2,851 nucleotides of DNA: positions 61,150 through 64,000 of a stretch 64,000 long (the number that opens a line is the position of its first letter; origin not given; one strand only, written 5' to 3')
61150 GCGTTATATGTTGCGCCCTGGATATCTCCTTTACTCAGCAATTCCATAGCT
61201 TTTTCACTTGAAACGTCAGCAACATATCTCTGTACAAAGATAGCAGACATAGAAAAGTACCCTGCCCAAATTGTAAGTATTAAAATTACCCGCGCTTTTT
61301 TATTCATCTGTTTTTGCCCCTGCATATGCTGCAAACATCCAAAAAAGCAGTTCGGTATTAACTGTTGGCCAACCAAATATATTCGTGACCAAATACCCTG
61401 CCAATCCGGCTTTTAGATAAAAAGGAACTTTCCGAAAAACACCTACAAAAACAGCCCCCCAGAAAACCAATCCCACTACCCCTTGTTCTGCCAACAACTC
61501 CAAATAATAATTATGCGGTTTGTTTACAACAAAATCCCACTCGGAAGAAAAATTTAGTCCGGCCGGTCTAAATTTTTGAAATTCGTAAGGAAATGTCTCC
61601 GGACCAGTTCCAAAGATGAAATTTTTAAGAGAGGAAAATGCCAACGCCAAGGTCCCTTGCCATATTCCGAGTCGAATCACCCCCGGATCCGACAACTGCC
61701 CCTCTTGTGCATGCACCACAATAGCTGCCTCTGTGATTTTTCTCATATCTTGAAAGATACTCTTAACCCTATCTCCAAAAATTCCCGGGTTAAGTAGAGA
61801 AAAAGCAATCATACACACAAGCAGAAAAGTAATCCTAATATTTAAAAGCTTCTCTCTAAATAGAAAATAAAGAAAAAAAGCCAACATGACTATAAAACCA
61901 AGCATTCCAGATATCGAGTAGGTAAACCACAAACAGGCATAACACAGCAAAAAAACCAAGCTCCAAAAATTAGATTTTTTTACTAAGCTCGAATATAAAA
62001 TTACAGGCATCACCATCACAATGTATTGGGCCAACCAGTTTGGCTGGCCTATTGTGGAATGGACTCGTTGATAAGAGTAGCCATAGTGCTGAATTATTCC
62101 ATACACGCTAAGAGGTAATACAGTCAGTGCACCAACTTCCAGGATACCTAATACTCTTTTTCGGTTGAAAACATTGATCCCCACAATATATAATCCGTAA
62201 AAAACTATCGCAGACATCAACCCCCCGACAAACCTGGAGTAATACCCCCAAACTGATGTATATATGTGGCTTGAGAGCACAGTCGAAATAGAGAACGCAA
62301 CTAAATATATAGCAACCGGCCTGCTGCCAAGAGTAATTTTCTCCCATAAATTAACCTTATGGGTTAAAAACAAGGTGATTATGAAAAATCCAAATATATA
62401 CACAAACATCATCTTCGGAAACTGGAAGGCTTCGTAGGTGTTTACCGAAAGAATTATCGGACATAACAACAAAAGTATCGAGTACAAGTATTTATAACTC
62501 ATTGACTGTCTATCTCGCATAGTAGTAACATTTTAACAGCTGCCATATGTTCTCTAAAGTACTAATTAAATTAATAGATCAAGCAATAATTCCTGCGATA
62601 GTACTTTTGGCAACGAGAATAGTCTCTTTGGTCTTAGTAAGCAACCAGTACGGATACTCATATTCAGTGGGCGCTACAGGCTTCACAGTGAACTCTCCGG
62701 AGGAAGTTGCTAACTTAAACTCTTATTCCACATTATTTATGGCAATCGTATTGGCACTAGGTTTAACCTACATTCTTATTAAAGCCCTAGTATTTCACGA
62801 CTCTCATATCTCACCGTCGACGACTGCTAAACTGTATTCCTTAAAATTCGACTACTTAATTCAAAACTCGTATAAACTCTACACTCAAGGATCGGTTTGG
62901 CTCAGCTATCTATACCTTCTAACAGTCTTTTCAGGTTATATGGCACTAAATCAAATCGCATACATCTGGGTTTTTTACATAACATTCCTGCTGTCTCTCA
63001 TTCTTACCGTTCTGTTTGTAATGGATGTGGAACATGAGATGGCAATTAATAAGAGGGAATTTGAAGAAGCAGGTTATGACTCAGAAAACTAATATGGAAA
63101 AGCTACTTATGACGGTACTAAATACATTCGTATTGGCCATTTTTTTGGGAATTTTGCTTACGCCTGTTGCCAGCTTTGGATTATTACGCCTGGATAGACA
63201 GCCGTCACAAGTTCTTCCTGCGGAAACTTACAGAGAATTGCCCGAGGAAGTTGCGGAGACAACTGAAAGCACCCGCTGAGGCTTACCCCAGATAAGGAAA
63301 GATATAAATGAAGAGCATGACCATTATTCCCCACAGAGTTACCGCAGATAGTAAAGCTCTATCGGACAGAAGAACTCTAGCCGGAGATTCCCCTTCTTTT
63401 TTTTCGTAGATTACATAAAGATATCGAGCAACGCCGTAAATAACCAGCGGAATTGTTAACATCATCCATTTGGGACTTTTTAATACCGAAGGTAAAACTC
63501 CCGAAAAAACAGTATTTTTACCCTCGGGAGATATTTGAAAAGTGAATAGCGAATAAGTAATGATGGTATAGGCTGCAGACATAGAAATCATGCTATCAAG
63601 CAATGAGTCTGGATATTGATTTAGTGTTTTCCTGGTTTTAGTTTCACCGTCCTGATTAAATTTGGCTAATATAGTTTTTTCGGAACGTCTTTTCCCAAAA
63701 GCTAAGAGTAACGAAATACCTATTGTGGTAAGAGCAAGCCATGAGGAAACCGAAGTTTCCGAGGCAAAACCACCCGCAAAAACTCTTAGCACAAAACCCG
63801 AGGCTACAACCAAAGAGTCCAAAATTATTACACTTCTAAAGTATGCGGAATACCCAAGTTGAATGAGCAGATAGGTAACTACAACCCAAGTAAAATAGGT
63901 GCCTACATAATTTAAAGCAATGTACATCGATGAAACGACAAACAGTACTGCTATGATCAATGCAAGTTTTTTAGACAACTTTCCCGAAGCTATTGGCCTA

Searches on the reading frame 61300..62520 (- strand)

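Call 57: search_protein_families(library=pfam, proteins=[window:61300-62520:-], max_evalue=0.01)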
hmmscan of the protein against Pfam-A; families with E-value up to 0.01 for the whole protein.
window:61300-62520:- (406 aa): 2 families
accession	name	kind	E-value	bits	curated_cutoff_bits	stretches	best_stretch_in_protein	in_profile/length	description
PF04932.20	Wzy_C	-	6.8e-16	58.8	31.7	1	189-354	2-148/149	O-Antigen ligase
PF11874.13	DUF3394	-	0.0061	16.7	28.2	0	199-275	5-75/181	Domain of unknown function (DUF3394)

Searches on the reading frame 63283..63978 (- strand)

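Call 57: search_protein_families(library=pfam, proteins=[window:63283-63978:-], max_evalue=0.01)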
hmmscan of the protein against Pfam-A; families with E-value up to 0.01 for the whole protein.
window:63283-63978:- (231 aa): 1 family
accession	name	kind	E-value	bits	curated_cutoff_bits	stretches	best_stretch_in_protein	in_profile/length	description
PF01040.23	UbiA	-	0.00058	19.7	34.2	1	1-90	64-152/250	UbiA prenyltransferase family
